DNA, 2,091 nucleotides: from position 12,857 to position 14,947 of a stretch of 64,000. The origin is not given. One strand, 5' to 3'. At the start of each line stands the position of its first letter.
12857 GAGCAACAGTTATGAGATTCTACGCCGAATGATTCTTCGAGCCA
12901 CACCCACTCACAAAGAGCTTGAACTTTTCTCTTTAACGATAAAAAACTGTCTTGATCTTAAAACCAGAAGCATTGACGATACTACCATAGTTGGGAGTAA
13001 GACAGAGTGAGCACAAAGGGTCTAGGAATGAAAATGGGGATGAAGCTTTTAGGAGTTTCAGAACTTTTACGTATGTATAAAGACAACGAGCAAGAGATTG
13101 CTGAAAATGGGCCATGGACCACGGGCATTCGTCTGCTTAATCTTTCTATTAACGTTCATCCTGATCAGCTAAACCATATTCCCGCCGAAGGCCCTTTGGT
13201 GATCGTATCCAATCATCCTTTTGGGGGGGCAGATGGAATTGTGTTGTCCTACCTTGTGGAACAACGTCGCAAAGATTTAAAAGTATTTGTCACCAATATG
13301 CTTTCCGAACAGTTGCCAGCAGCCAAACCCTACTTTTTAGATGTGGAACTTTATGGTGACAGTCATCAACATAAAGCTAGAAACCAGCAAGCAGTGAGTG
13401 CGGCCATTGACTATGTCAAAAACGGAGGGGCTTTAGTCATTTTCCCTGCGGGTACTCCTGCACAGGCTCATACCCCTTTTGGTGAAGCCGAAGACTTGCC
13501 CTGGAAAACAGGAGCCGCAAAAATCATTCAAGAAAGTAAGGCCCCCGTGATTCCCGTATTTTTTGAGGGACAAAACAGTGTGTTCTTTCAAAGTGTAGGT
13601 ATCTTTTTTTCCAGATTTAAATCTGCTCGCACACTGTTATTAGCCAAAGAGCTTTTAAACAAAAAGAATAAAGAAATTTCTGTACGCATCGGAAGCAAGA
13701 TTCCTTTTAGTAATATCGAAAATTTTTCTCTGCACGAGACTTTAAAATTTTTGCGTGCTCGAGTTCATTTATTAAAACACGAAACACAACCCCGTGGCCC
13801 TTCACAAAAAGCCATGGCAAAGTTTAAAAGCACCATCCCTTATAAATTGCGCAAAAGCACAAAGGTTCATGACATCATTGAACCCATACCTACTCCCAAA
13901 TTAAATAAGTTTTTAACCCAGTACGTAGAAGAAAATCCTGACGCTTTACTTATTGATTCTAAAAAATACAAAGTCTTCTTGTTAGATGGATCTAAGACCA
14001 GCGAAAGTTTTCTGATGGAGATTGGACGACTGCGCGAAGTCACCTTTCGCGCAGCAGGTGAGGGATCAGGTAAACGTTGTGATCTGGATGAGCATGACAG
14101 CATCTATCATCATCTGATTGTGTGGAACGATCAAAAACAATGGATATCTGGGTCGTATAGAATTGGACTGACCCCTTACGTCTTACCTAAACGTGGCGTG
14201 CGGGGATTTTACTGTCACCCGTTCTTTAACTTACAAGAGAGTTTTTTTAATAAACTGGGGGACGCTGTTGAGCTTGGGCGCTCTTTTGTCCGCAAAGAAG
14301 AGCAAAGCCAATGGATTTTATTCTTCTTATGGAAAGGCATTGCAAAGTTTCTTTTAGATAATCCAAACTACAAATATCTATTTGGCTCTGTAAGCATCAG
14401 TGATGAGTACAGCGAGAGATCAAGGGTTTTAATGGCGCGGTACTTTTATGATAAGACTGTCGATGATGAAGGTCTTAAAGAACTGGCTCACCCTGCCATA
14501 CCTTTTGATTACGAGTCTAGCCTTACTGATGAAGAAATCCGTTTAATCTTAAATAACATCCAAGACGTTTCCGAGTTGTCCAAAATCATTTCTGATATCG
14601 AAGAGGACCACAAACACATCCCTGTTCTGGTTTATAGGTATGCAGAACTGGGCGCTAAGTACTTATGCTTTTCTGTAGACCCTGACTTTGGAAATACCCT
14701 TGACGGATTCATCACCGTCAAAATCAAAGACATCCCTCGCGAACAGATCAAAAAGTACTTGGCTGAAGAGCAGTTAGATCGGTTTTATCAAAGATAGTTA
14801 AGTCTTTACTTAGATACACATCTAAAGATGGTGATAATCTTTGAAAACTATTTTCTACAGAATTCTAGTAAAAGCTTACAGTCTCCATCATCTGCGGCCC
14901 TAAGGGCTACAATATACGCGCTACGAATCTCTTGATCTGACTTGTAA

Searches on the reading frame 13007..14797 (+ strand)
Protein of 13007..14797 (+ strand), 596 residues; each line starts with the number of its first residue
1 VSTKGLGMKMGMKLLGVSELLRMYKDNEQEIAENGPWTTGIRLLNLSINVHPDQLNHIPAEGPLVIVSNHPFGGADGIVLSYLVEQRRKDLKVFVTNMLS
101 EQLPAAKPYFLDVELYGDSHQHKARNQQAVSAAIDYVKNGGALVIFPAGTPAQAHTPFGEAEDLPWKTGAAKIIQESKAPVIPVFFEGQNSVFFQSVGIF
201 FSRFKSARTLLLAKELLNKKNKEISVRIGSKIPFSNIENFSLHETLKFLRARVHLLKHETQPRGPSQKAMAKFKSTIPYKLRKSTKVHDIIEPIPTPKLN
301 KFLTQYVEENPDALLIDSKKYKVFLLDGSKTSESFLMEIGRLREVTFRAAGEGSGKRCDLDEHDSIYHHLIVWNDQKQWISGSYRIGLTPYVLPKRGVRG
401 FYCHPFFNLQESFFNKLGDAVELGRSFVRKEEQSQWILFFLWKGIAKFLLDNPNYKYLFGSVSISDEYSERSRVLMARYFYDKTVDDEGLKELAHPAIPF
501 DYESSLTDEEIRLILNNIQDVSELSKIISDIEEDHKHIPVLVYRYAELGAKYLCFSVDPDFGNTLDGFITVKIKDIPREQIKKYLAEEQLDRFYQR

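Call 3: search_protein_families(library=pfam, proteins=[window:13007-14797:+], max_evalue=0.01)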
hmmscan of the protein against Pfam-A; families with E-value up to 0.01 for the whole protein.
window:13007-14797:+ (596 aa): 3 families
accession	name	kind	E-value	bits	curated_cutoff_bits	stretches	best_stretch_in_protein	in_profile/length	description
PF19576.4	Acyltransf_2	-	4.6e-18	65.5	27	1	53-258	61-261/266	Acyltransferase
PF13444.12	Acetyltransf_5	-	1.6e-17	64.5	22.4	1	342-443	1-102/102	Acetyltransferase (GNAT) domain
PF01553.26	Acyltransferase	-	5.1e-14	52.7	23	1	54-186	6-131/132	Acyltransferase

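Call 9: find_related_loci(query=window:13007-14797:+, collection=genome_contigs, flank=10000)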
Query window:13007-14797:+ (596 aa) in genome_contigs; peptide patterns used: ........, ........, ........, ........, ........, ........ (x = any residue, [..] = any of these).
30 stretches matched a pattern, but none encodes a relative of the query by tblastn (E <= 1e-3).

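Call 10: find_encoding_contigs(protein=window:13007-14797:+, flank=10000, max_places=6)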
Protein window:13007-14797:+ (596 aa): 1 contig read that carries it; 1 place shown.
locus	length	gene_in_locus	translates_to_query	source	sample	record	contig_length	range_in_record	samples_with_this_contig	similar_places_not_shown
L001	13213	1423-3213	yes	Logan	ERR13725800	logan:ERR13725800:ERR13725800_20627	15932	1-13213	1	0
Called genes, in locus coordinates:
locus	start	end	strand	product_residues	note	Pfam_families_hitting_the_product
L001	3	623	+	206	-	?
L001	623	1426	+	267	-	PF00588:SpoU_methylase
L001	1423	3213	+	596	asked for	PF01553:Acyltransferase, PF19576:Acyltransf_2, PF13444:Acetyltransf_5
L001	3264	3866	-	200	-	PF02661:Fic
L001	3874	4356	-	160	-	PF01381:HTH_3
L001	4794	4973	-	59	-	-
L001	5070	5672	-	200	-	-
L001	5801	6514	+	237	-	PF02201:SWIB (weak)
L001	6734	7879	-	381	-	-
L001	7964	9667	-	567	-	PF01935:DUF87, PF12846:AAA_10 (faint), PF05872:HerA_C (weak)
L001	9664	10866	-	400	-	PF13289:SIR2_2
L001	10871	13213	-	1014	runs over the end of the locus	PF04313:HSDR_N, PF00270:DEAD, PF04851:ResIII, PF18766:SWI2_SNF2, PF22679:T1R_D3-like, PF11867:T1RH-like_C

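Call 31: find_homologous_proteins(query=window:13007-14797:+, max_evalue=1e-30)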
Query window:13007-14797:+ (596 aa): 1732 proteins with E <= 1e-30 among 8000 candidates; the best 120 are listed.
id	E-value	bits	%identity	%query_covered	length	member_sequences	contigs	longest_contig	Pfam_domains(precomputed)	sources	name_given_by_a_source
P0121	0.0e+0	1347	100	99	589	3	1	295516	PF13444.13,PF19576.5,PF01553.27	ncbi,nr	ncbi:MAG: lysophospholipid acyltransferase family protein [Bdellovibrionaceae bacterium]|nr:lysophos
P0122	0.0e+0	1316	98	99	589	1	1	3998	PF13444.13,PF19576.5,PF01553.27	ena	-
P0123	0.0e+0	1315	98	99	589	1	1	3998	PF13444.13,PF19576.5,PF01553.27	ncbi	-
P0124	0.0e+0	1199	87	100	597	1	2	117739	PF13444.13,PF19576.5,PF01553.27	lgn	-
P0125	0.0e+0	1126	81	100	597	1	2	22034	PF13444.13,PF19576.5,PF01553.27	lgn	-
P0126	0.0e+0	1069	77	100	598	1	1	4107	PF13444.13,PF19576.5,PF01553.27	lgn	-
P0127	0.0e+0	1019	71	99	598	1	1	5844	PF13444.13,PF19576.5,PF01553.27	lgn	-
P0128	2.3e-271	920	68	99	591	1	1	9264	PF13444.13,PF19576.5,PF01553.27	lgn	-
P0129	2.6e-238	811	59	99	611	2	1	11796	PF13444.13,PF19576.5,PF01553.27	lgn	-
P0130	1.4e-237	808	58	99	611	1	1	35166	PF13444.13,PF19576.5,PF01553.27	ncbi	-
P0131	1.5e-235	801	61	97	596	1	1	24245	PF13444.13,PF19576.5,PF01553.27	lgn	-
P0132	3.3e-235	800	58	99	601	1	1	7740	PF13444.13,PF19576.5,PF01553.27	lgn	-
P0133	1.4e-234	798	59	99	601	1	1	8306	PF13444.13,PF19576.5,PF01553.27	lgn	-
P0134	2.7e-232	791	59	98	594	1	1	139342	PF13444.13,PF19576.5,PF01553.27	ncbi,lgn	-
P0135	1.3e-231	788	57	99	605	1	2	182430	PF13444.13,PF19576.5,PF01553.27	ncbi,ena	-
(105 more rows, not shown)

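Call 32: find_encoding_contigs(protein=P0124, flank=10000, max_places=3)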
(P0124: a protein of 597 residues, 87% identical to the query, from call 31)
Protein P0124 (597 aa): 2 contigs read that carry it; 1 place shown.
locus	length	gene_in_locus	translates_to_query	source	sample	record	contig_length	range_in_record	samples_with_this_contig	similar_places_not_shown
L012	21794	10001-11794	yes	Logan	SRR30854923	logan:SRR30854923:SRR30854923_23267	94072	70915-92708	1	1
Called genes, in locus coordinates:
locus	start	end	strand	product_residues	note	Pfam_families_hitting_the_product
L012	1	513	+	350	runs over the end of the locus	PF00491:Arginase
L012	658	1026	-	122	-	PF21157:DksA_N (faint), PF01258:zf-dskA_traR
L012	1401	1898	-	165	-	PF04186:FxsA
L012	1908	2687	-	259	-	PF03372:Exo_endo_phos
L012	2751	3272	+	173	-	PF00578:AhpC-TSA, PF08534:Redoxin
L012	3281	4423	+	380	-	-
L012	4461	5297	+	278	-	PF00793:DAHP_synth_1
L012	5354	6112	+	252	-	PF00005:ABC_tran, PF13304:AAA_21 (faint)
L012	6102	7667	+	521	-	PF04069:OpuAC, PF00528:BPD_transp_1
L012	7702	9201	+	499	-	PF00351:Biopterin_H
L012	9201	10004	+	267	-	PF00588:SpoU_methylase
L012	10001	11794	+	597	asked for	PF01553:Acyltransferase, PF19576:Acyltransf_2, PF13444:Acetyltransf_5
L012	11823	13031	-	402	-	PF00383:dCMP_cyt_deam_1, PF01872:RibD_C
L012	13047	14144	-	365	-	PF20510:HgmA_N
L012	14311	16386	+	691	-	PF13089:PP_kinase_N, PF02503:PP_kinase, PF17941:PP_kinase_C_1, PF13091:PLDc_2 (faint), PF09565:RE_NgoFVII (faint), PF13090:PP_kinase_C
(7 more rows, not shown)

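Call 33: find_encoding_contigs(protein=P0125, flank=10000, max_places=3)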
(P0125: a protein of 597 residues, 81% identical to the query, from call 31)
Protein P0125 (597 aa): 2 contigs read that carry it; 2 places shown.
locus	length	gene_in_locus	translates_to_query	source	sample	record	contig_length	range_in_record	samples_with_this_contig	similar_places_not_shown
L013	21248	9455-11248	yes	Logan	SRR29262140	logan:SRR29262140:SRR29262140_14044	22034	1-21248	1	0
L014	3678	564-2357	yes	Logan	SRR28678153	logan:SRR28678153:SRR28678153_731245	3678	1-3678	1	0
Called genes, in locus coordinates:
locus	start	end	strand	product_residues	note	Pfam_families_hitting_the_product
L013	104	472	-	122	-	PF21157:DksA_N (faint), PF01258:zf-dskA_traR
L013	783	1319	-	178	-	PF04186:FxsA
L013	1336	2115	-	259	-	PF03372:Exo_endo_phos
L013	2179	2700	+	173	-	PF00578:AhpC-TSA, PF08534:Redoxin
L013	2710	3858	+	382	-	-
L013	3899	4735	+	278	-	PF00793:DAHP_synth_1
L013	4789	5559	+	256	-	PF00005:ABC_tran, PF13304:AAA_21 (faint)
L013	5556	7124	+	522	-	PF04069:OpuAC, PF00528:BPD_transp_1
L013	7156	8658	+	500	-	PF00351:Biopterin_H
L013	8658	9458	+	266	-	PF00588:SpoU_methylase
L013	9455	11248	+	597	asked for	PF01553:Acyltransferase, PF19576:Acyltransf_2, PF13444:Acetyltransf_5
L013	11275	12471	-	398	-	PF00383:dCMP_cyt_deam_1, PF14437:MafB19-deam (faint), PF01872:RibD_C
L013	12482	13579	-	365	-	PF20510:HgmA_N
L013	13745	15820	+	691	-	PF13089:PP_kinase_N, PF02503:PP_kinase, PF17941:PP_kinase_C_1, PF13091:PLDc_2 (faint), PF13090:PP_kinase_C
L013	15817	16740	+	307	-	PF02541:Ppx-GppA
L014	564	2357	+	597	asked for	PF01553:Acyltransferase, PF19576:Acyltransf_2, PF13444:Acetyltransf_5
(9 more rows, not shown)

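Call 35: find_related_loci(query=A2, collection=genome_contigs, flank=10000)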
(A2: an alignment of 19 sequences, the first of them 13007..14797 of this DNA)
Query A2 (596 aa) in genome_contigs; peptide patterns used: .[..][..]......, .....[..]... (x = any residue, [..] = any of these).
600 stretches matched a pattern (row limit reached: there are more); 591 encode a relative of the query (tblastn E <= 1e-3); the best 80 are kept; 80 distinct loci.
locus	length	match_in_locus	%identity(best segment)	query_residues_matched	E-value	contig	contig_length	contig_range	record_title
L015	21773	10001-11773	57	1-593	0e+0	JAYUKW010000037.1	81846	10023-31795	MAG: Bdellovibrionales bacterium isolate GFS_9291 GFS_9291_36, whole genome shotgun sequence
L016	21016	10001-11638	36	44-593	4e-112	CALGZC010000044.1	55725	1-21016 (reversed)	MAG: uncultured Blastocatellia bacterium isolate R1_Bin_Bin_52_sub_1 genome assembly, contig: c_000001337216, whole geno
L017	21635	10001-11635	36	34-587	4e-107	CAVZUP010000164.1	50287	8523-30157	MAG: uncultured Acidobacteriaceae bacterium isolate MFD05379.bin.1.4 genome assembly, contig: contig_39616, whole genome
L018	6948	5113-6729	36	44-595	4e-106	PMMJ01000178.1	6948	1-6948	MAG: Acidobacteriaceae bacterium isolate fen_85 73.20100900_E1D.30_contig_39448, whole genome shotgun sequence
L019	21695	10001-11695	35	13-595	4e-106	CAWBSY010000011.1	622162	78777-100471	MAG: Terriglobia bacterium isolate MFD04580.bin.2.47 genome assembly, contig: contig_7302, whole genome shotgun sequence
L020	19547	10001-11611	36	44-593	3e-105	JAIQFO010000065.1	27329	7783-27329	MAG: Terriglobia bacterium isolate SRVP_8 SR-VP_26_10_2019_C_20cm_scaffold_3016, whole genome shotgun sequence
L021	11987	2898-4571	34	13-590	3e-105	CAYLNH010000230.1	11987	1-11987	MAG TPA_asm: uncultured Lentisphaerales bacterium isolate SRP141376_co4_287 genome assembly, contig: NODE_8878_length_11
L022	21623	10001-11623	35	44-596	7e-105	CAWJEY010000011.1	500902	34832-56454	MAG: uncultured Acidobacteriaceae bacterium isolate MFD09222.bin.1.241 genome assembly, contig: contig_59051, whole geno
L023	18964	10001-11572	37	44-594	1e-104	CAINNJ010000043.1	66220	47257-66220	MAG: uncultured Acidobacteriia bacterium isolate VK_bin-1616 genome assembly, contig: bin-1616:43/67, whole genome shotg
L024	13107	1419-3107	34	13-595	4e-104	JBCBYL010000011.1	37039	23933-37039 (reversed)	MAG: Verrucomicrobiota bacterium isolate J06656_6 k141_120397_length_37039_cov_15.0000, whole genome shotgun sequence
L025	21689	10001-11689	35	5-595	2e-104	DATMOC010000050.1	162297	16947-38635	MAG TPA_asm: Bryobacteraceae bacterium isolate SMAG_U12866 k141_3771558, whole genome shotgun sequence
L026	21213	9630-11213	36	41-595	5e-102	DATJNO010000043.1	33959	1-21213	MAG TPA_asm: Bryobacteraceae bacterium isolate SMAG_U14863 k141_4154289, whole genome shotgun sequence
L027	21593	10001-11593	36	44-587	1e-101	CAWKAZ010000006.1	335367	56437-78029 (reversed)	MAG: Terriglobia bacterium isolate MFD04570.bin.1.153 genome assembly, contig: contig_131129, whole genome shotgun seque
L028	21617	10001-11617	36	44-593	1e-101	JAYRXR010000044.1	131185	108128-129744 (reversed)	MAG: Actinomycetota bacterium isolate EBPR_ori4bin.3 k141_58170, whole genome shotgun sequence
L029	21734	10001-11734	35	10-595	2e-101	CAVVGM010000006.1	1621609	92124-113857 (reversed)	MAG: uncultured Acidobacteriaceae bacterium isolate MFD01716.bin.1.126 genome assembly, contig: contig_47411, whole geno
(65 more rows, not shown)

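Call 41: search_protein_families(library=pfam, proteins=[L015:11829-12308:+, L015:12311-13099:-, L015:13109-13717:-, L015:13750-15915:-, L001:5070-5672:-, L001:5801-6514:+, L001:6734-7879:-, L001:7964-9667:-, L001:9664-10866:-], max_evalue=0.001)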
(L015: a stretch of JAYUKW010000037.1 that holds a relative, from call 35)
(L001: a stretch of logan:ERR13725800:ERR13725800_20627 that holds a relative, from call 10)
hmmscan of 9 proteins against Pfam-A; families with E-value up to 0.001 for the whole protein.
L015:11829-12308:+ (159 aa): 0 families

L015:12311-13099:- (262 aa): 0 families

L015:13109-13717:- (202 aa): 3 families
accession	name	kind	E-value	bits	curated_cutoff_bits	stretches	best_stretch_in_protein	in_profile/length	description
PF00578.27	AhpC-TSA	-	1.2e-15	58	26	1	29-153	5-123/124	AhpC/TSA family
PF08534.16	Redoxin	-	3.8e-15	56.4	26.6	1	30-160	7-137/148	Redoxin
PF13098.12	Thioredoxin_2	-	4e-05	24.3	27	1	49-160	3-98/104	Thioredoxin-like domain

L015:13750-15915:- (721 aa): 4 families
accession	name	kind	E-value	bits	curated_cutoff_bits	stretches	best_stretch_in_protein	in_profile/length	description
PF02683.22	DsbD_TM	-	2.9e-20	72.9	27.1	1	383-593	2-214/219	Cytochrome C biogenesis protein transmembrane domain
PF13899.12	Thioredoxin_7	-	8.8e-13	48.6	27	1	628-696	18-81/83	Thioredoxin-like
PF11412.14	DsbD_N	-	1.9e-10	41.2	25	1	116-228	15-117/119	Thiol:disulfide interchange protein DsbD, N-terminal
PF00085.26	Thioredoxin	-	6.4e-05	23.4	23.5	1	615-677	5-64/103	Thioredoxin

L001:5070-5672:- (200 aa): 0 families

L001:5801-6514:+ (237 aa): 1 family
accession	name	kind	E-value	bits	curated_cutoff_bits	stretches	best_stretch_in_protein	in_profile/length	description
PF02201.23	SWIB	-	5.6e-07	29.7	25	1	168-229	7-69/74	SWIB/MDM2 domain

L001:6734-7879:- (381 aa): 1 family
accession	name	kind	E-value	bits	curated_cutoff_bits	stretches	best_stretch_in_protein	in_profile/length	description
PF13289.12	SIR2_2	-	5.7e-05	23.7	24.5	1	213-343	2-129/141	SIR2-like domain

L001:7964-9667:- (567 aa): 5 families
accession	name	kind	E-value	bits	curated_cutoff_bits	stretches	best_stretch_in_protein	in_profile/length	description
PF01935.23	DUF87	-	1.7e-20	74.6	23.2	1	149-267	5-120/220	Helicase HerA, central domain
PF05872.18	HerA_C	-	1.4e-08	34.3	22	1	430-513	256-337/502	Helicase HerA-like C-terminal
PF12846.13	AAA_10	-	2.2e-06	27.4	27.5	1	168-209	22-63/362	AAA-like domain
PF13401.12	AAA_22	-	9.1e-05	23.2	27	0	169-207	7-45/130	AAA domain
PF10412.15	TrwB_AAD_bind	-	0.00016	21.1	20.5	1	167-208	15-56/387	Type IV secretion-system coupling protein DNA-binding domain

L001:9664-10866:- (400 aa): 1 family
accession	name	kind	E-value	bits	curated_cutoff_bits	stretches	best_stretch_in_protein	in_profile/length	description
PF13289.12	SIR2_2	-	1.1e-10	42.1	24.5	1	185-331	3-109/141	SIR2-like domain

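Call 42: search_protein_families(library=padloc, proteins=[L001:5070-5672:-, L001:5801-6514:+, L001:6734-7879:-, L001:7964-9667:-, L001:9664-10866:-, L001:10871-13000:-, L015:13750-15915:-], max_evalue=0.00001)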
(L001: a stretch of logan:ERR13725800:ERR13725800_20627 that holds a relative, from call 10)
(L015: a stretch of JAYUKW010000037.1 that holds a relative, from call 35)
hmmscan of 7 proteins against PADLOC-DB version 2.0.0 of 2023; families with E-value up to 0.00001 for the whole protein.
L001:5070-5672:- (200 aa): 0 families

L001:5801-6514:+ (237 aa): 0 families

L001:6734-7879:- (381 aa): 0 families

L001:7964-9667:- (567 aa): 15 families
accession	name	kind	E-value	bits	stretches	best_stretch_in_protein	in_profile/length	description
PDLC04103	HerA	-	2.7e-174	578.7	1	4-565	6-575/579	-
PDLC04105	HerA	-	8e-70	234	1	8-566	6-555/576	-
PDLC04098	HerA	-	1.6e-54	183.7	2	341-565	432-667/686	-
PDLC04102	HerA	-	5.8e-52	174.9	2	405-564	478-637/654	-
PDLC02185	HerA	-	1e-50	171.1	2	428-565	443-580/585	-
PDLC04100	HerA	-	5.4e-50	168.6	2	428-564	437-573/580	-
PDLC04106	HerA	-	1.7e-45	153.7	2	394-565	470-647/667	-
PDLC04097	HerA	-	1.6e-44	150.6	2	423-565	466-612/618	-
PDLC02188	HerA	-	8.1e-30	102.2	1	130-565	108-561/578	-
PDLC04104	HerA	-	8.4e-25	85.3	1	352-565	136-355/379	-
PDLC04140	mad8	-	1.1e-22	79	1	167-536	27-289/314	mads_8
PDLC04101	HerA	-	3.7e-20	70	1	114-270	112-278/400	-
PDLC01055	HerA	-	9.5e-20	68.9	2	413-546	402-524/532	Type III coevolved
PDLC04107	HerA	-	3.4e-16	57.2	1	115-258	114-267/306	-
PDLC04099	HerA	-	3.6e-14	50.6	1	115-209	114-212/214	-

L001:9664-10866:- (400 aa): 25 families
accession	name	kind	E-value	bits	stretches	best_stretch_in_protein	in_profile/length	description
PDLC04075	SIR2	-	2.4e-96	321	1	35-396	24-406/414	-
PDLC04084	SIR2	-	4.6e-45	152.6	1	37-374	16-369/414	-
PDLC04093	SIR2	-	8.5e-39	131.6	1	46-338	9-302/395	-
PDLC04094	SIR2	-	1.1e-35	121.6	1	63-333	23-288/399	-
PDLC04090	SIR2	-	4.3e-29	99.9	1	161-367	168-373/426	-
PDLC04079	SIR2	-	4.5e-29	99.3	1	17-386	8-400/430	-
PDLC04085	SIR2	-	1.8e-25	87.8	2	158-265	175-281/463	-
PDLC04076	SIR2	-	2.1e-25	87.8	1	49-382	15-379/406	-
PDLC02186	SIR2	-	5.9e-25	86.2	1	51-380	17-382/412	-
PDLC02414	Aga_SIR2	-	1.4e-24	85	1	181-359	117-276/313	-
PDLC04087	SIR2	-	2e-24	84.1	1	104-334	58-281/343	-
PDLC04082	SIR2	-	4.6e-24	83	1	104-337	56-284/345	-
PDLC04081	SIR2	-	9.8e-24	82.2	1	64-328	19-285/345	-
PDLC02408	Aga_SIR2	-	3.1e-23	80.4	1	182-369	148-315/343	Class II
PDLC04088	SIR2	-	1.5e-20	71.7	1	144-338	130-324/390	-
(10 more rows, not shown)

L001:10871-13000:- (709 aa): 10 families
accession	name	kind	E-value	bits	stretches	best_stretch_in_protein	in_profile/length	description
PDLC03040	REase_I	-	5.5e-237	787.2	1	1-708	304-1024/1029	Type I restriction enzyme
PDLC03044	REase_I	-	1.1e-43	147.4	2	13-247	296-543/1034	Type I restriction enzyme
PDLC03041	REase_I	-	1.4e-43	147.1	2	1-234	353-586/1099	Type I restriction enzyme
PDLC03048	REase_I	-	4.9e-38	128.8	2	300-685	602-970/976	Type I restriction enzyme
PDLC03046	REase_I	-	2.3e-17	60.2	1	304-366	667-729/1025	Type I restriction enzyme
PDLC03045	REase_I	-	1.5e-12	44.3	1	19-364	317-682/995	Type I restriction enzyme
PDLC02704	PbeA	-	1.8e-09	34.6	1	66-370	360-648/682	PbeA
PDLC04934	PDC-S15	-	4.2e-08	30.6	1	622-703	328-409/416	-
PDLC02707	PbeA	-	7.7e-08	29.4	1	55-244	343-531/672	PbeA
PDLC04927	PDC-S15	-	3.8e-06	24.1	1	578-703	291-410/422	-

L015:13750-15915:- (721 aa): 0 families
